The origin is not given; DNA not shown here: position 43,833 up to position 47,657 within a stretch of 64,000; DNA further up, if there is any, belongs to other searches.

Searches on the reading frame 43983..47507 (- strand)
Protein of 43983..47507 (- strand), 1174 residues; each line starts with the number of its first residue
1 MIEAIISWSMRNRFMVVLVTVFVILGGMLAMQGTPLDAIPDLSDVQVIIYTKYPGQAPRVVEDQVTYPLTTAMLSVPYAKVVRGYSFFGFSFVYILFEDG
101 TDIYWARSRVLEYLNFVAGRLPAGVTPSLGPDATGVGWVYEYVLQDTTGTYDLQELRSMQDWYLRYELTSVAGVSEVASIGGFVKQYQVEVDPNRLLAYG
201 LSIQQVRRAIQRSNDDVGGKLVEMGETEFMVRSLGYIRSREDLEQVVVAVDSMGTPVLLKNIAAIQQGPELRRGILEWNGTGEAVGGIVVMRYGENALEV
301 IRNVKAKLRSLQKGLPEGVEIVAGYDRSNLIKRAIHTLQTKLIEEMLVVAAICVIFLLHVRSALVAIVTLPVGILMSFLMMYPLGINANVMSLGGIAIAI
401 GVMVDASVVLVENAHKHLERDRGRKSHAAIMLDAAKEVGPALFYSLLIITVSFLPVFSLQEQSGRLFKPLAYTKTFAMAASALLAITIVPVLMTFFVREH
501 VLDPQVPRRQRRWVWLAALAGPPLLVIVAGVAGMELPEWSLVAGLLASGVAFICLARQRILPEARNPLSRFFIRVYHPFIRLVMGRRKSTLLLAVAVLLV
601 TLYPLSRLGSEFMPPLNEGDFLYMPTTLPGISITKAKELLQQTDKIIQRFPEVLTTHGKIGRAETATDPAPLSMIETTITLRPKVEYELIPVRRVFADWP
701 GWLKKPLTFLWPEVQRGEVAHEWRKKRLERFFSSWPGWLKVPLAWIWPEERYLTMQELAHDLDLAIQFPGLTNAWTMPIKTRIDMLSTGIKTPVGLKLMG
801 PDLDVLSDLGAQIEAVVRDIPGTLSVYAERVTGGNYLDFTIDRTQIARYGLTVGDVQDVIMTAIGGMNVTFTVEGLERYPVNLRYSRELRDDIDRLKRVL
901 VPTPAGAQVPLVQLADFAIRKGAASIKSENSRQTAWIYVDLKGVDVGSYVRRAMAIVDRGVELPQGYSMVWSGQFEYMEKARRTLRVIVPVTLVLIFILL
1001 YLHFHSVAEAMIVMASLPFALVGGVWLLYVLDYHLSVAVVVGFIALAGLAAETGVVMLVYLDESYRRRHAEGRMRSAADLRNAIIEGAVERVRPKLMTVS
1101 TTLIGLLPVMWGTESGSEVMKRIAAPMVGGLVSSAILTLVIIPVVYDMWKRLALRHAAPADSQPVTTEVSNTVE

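Call 58: search_protein_families(library=pfam, proteins=[window:43983-47507:-], max_evalue=0.00001)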
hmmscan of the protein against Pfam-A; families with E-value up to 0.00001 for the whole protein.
window:43983-47507:- (1174 aa): 2 families
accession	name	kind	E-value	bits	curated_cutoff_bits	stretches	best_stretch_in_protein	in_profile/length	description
PF00873.25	ACR_tran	-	1.7e-218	728.3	28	3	6-505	2-498/1021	AcrB/AcrD/AcrF family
PF03176.21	MMPL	-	3e-07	30.1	20.5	0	345-514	149-320/333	MMPL family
